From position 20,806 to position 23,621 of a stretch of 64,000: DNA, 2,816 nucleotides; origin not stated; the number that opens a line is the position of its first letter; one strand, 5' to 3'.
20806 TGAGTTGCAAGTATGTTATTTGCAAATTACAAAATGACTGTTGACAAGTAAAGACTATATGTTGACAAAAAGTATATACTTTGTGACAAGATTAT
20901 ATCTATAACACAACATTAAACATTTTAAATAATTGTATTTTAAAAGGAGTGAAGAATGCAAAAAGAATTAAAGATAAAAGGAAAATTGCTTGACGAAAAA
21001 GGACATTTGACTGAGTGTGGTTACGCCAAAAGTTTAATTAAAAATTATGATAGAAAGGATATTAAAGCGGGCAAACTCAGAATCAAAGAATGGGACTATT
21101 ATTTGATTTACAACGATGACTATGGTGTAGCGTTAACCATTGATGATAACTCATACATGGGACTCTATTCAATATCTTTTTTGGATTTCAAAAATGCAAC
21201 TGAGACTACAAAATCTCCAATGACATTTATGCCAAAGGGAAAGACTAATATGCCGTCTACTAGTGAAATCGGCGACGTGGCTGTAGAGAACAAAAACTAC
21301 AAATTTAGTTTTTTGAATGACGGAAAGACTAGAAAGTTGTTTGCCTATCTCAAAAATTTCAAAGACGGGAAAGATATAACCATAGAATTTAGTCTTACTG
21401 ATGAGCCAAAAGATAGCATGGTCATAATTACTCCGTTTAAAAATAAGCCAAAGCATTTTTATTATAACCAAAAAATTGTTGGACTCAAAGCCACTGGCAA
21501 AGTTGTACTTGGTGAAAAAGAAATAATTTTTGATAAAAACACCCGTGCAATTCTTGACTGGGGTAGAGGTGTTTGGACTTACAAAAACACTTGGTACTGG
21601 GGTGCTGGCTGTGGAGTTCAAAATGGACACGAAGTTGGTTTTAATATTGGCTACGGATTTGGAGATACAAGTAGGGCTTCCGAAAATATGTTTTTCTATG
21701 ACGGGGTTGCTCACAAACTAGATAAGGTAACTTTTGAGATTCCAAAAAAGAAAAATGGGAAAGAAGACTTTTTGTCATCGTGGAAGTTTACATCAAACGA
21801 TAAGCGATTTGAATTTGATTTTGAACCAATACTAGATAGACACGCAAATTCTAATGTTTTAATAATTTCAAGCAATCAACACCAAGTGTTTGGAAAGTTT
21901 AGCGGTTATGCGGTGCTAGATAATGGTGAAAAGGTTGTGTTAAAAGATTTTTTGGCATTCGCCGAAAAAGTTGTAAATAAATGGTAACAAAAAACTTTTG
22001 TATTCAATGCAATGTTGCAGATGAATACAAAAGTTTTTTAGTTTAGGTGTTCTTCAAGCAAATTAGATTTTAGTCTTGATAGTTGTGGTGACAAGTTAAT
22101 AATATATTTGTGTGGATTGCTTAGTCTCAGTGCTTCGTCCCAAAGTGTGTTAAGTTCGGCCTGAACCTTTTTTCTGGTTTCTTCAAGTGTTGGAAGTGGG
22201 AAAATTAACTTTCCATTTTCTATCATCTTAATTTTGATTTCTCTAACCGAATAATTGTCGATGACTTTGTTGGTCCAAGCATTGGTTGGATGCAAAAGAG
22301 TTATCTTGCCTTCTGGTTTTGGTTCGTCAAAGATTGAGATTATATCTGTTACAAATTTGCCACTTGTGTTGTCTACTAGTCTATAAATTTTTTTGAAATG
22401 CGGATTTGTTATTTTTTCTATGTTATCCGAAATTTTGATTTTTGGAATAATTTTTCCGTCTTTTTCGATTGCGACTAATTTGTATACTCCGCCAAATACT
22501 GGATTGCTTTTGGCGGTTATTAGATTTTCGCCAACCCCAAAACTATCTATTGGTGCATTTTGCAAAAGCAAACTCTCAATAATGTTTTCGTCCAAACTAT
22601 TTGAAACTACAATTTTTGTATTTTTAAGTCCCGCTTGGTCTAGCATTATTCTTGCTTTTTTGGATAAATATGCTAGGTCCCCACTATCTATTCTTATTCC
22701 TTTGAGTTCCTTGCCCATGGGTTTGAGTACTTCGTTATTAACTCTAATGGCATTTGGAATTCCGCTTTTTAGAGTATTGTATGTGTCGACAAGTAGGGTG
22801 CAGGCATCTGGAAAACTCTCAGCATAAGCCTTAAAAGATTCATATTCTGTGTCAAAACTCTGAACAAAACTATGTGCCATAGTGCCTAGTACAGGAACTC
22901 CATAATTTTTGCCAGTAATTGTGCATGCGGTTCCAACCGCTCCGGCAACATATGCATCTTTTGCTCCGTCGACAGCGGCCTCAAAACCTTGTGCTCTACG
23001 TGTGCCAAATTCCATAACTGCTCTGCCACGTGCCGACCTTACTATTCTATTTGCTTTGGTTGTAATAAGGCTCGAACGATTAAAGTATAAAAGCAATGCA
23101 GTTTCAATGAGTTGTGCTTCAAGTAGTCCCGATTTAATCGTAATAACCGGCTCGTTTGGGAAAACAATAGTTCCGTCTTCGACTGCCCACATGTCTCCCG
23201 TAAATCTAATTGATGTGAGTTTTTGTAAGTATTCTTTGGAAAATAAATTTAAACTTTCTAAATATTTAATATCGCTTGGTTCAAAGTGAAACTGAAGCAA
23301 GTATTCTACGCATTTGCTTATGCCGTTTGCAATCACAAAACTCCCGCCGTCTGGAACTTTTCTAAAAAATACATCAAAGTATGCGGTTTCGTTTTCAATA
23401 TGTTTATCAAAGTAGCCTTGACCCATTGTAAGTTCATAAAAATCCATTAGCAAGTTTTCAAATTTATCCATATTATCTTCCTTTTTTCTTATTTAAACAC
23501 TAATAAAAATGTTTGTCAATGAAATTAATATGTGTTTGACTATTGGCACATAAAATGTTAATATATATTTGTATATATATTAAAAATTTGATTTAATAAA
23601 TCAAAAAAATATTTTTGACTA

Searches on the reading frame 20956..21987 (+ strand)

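Call 44: search_protein_families(library=pfam, proteins=[window:20956-21987:+], max_evalue=0.00001)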
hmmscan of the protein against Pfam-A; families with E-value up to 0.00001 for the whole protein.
window:20956-21987:+ (343 aa): 1 family
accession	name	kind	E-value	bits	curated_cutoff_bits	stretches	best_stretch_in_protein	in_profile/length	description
PF10974.15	DUF2804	-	6.6e-132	440.2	26.9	1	2-343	1-339/339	Domain of unknown function (DUF2804)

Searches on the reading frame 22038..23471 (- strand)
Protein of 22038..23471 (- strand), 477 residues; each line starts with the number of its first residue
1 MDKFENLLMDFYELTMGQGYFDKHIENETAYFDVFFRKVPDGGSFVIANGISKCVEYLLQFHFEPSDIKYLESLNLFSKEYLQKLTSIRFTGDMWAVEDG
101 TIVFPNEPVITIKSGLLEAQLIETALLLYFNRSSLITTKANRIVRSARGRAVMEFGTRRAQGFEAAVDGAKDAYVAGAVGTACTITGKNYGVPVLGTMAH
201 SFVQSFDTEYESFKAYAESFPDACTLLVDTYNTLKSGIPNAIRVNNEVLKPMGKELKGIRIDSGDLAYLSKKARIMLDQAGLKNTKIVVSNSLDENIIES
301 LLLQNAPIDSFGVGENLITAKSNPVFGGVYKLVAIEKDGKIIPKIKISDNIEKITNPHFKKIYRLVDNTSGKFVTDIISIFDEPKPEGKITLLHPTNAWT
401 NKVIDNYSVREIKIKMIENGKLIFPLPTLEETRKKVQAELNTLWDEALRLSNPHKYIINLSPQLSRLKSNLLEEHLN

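Call 44: search_protein_families(library=pfam, proteins=[window:22038-23471:-], max_evalue=0.00001)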
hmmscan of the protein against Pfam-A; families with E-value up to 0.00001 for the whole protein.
window:22038-23471:- (477 aa): 3 families
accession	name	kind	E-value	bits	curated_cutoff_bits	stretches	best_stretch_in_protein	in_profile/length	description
PF17767.7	NAPRTase_N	-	9.2e-33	113.7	32.6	1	7-128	1-122/125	Nicotinate phosphoribosyltransferase (NAPRTase) N-terminal domain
PF17956.6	NAPRTase_C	-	2.1e-28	99.4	23.3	1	360-468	2-111/111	Nicotinate phosphoribosyltransferase C-terminal domain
PF04095.22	NAPRTase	-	5.6e-10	39.8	20.8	1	152-360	3-228/239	Nicotinate phosphoribosyltransferase (NAPRTase) family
